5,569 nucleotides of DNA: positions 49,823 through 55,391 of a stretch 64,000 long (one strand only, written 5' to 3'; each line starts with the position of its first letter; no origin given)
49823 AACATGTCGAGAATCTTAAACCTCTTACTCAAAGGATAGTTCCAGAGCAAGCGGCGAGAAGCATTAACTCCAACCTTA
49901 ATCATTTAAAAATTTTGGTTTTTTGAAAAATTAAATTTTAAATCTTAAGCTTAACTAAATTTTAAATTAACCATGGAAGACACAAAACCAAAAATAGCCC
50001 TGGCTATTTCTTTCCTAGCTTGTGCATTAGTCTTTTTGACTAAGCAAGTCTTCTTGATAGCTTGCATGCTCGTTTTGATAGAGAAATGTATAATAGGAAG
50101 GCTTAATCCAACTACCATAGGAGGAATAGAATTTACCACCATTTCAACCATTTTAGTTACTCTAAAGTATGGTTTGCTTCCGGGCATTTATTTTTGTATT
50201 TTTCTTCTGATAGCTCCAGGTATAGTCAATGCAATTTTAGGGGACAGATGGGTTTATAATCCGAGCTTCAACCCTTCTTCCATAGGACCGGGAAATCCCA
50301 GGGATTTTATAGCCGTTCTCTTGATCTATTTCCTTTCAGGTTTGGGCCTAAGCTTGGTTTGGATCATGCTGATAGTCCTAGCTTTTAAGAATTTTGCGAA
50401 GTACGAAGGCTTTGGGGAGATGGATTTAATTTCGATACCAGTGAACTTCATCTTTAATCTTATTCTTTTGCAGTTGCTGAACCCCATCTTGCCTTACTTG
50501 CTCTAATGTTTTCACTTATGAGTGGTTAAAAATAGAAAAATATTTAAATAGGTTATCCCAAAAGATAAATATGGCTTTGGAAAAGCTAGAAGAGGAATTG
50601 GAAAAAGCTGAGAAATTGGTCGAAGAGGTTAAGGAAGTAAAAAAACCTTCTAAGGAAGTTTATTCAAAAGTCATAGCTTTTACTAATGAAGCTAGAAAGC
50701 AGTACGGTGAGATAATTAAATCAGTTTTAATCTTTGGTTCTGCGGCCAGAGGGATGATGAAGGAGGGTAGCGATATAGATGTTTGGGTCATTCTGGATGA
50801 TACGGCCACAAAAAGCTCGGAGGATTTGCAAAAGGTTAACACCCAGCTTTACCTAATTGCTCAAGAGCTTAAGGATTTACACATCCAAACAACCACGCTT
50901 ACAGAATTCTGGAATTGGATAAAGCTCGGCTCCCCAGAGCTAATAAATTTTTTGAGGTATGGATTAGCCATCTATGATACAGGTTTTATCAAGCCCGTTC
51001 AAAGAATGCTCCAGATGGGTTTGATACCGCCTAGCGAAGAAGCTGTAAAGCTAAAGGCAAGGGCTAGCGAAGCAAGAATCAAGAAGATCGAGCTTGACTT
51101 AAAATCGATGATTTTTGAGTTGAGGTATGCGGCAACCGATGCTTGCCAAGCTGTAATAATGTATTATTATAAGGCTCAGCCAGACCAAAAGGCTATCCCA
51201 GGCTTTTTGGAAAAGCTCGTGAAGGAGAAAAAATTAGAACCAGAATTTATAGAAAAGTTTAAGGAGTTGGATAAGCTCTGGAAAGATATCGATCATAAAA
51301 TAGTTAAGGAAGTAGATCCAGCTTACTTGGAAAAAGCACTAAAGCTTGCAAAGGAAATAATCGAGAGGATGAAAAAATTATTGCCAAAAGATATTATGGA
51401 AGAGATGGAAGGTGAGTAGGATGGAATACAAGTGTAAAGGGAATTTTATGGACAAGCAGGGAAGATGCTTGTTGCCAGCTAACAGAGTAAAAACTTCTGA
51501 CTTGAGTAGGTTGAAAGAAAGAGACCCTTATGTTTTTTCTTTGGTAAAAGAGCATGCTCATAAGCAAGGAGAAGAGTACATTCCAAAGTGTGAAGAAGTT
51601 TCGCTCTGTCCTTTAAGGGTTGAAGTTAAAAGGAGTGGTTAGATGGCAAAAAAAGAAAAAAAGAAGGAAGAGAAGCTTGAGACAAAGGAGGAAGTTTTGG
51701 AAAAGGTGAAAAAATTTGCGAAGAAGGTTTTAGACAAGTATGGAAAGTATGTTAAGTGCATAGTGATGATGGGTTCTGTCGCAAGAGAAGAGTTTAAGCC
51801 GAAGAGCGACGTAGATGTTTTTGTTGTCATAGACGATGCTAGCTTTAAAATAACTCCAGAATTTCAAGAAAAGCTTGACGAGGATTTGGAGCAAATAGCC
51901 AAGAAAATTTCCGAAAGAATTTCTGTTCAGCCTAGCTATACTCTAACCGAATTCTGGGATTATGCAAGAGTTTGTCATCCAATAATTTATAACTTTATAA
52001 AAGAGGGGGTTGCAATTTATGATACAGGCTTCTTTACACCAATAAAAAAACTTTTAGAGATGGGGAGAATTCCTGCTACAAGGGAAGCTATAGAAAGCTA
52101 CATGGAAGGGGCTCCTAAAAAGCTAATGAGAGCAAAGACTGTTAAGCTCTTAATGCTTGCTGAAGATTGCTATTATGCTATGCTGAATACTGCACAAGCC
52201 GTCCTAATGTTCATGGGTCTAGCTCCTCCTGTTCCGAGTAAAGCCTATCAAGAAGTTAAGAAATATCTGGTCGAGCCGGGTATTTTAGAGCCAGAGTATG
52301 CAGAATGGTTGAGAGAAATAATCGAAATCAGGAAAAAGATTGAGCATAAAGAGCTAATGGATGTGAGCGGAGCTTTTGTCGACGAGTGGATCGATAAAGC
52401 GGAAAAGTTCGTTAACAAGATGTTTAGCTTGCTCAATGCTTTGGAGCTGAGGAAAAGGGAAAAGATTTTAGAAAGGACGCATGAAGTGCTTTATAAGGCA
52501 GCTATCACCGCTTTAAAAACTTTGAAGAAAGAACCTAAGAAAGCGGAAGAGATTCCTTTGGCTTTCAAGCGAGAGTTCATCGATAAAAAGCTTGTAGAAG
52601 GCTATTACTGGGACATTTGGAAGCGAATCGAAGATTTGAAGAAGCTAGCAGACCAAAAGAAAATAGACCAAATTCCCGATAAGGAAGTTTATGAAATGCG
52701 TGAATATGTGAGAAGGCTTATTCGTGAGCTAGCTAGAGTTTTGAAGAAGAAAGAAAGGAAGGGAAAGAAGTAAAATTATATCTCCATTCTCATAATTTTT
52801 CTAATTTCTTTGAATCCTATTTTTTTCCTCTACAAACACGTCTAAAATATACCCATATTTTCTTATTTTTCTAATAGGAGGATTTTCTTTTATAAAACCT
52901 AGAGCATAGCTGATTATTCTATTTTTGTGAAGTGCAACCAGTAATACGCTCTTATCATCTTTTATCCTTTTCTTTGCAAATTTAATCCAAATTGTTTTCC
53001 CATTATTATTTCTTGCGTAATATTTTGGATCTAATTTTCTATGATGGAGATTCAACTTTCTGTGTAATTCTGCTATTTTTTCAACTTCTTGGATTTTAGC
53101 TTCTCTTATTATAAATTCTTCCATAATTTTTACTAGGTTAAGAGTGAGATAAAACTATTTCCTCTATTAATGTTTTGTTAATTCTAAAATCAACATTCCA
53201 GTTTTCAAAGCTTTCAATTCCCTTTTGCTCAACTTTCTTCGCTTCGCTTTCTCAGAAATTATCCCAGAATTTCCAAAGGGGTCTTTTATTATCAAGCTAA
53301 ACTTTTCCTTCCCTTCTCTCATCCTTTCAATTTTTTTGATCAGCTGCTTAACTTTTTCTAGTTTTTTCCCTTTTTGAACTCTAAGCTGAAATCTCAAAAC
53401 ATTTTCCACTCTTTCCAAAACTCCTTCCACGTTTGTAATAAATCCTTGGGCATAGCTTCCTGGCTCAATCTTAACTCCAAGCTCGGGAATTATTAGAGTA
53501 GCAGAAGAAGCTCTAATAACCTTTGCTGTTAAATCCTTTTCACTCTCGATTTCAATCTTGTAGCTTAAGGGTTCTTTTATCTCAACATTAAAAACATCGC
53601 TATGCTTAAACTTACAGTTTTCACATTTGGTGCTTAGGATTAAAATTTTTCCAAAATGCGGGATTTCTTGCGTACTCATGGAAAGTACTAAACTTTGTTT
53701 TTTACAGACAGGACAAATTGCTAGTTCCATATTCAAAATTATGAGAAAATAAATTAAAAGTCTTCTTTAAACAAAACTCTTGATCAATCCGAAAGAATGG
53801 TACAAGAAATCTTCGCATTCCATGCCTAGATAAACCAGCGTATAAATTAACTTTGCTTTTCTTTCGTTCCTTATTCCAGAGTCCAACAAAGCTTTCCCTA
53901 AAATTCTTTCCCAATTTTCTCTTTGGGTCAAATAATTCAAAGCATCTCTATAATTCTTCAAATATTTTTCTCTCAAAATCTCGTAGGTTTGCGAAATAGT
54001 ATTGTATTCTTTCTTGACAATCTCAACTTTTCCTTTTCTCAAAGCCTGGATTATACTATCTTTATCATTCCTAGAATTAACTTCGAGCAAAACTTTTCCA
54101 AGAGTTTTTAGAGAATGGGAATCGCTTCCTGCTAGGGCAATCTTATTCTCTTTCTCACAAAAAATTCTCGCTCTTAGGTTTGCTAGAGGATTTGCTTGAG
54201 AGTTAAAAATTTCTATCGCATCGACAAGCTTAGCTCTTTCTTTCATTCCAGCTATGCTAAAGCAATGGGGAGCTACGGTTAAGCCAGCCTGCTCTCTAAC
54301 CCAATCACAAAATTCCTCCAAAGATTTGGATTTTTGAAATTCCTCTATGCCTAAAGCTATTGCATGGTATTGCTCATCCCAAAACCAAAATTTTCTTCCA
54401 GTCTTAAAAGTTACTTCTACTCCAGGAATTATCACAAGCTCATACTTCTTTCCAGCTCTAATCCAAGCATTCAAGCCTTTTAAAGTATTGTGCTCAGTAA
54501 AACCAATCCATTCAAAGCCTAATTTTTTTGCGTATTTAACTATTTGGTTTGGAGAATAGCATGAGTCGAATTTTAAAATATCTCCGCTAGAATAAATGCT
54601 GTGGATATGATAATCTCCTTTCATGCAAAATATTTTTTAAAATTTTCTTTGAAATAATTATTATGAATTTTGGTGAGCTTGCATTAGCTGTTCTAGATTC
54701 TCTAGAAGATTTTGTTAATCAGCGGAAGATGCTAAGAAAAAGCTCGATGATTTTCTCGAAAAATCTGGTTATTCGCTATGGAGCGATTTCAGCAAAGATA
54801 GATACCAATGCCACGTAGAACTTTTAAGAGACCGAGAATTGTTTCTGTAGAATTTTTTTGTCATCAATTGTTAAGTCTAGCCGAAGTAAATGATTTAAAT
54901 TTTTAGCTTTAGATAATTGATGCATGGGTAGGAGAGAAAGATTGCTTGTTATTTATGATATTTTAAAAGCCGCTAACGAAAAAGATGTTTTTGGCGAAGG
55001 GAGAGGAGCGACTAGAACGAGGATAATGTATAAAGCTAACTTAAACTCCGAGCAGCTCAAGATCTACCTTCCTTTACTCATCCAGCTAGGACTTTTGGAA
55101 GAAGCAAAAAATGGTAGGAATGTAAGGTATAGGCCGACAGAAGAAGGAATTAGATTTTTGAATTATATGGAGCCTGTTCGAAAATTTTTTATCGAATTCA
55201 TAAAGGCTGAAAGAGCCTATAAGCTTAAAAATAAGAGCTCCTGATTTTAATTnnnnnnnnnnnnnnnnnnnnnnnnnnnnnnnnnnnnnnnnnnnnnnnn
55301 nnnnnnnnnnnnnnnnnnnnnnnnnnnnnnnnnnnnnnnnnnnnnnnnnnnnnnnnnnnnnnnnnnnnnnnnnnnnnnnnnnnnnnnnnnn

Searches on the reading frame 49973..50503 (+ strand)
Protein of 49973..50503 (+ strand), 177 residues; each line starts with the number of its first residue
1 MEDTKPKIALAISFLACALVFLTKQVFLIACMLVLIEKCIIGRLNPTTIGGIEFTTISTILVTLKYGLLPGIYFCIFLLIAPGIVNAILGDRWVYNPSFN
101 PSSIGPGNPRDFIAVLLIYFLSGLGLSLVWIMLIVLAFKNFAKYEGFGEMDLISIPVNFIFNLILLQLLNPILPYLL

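Call 3: search_protein_families(library=pfam, proteins=[window:49973-50503:+], max_evalue=0.1)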
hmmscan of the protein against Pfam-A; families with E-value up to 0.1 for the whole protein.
window:49973-50503:+ (177 aa): 1 family
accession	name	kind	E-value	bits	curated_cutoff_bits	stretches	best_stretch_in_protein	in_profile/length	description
PF10716.14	NdhL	-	0.053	13.9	25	1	56-99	6-45/76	NADH dehydrogenase transmembrane subunit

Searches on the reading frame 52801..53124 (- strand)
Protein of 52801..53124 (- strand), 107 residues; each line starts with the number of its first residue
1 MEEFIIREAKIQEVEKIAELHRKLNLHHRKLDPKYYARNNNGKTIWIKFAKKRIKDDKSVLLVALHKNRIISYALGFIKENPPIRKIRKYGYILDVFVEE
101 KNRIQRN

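Call 3: search_protein_families(library=pfam, proteins=[window:52801-53124:-], max_evalue=0.1)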
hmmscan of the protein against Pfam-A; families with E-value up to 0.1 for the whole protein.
window:52801-53124:- (107 aa): 1 family
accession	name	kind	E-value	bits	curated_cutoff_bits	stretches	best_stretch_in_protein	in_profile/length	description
PF13475.11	DUF4116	-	0.022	14.7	24.9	1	41-78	12-44/49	Domain of unknown function (DUF4116)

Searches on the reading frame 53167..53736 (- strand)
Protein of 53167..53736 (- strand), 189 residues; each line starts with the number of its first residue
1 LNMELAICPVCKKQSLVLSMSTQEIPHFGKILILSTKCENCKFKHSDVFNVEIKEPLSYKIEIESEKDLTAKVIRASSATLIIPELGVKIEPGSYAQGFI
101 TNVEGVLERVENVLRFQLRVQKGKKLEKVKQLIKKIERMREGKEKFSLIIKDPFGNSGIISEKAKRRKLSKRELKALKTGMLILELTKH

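Call 3: search_protein_families(library=pfam, proteins=[window:53167-53736:-], max_evalue=0.1)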
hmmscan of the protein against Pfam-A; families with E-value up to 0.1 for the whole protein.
window:53167-53736:- (189 aa): 3 families
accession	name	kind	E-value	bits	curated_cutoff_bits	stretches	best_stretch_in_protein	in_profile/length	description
PF22794.1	jr-ZPR1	-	7.6e-23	81.2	27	1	67-173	1-112/125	ZPR1 jelly-roll domain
PF03367.19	Zn_ribbon_ZPR1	-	3.1e-09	36.6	23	1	6-48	7-48/56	ZPR1 zinc-finger domain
PF13192.12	Thioredoxin_3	-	0.044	14.2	24.8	1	30-69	2-39/76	Thioredoxin domain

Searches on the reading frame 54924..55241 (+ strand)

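Call 96: search_protein_families(library=pfam, proteins=[window:54924-55241:+], max_evalue=0.05)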
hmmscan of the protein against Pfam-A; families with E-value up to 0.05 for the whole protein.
window:54924-55241:+ (106 aa): 2 families
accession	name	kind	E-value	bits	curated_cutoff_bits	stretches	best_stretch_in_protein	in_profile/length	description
PF14947.12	HTH_45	-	6.9e-14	52.1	25.5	1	3-87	1-74/77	Winged helix-turn-helix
PF13463.12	HTH_27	-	0.012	16.3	22.2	1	22-75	12-68/68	Winged helix DNA-binding domain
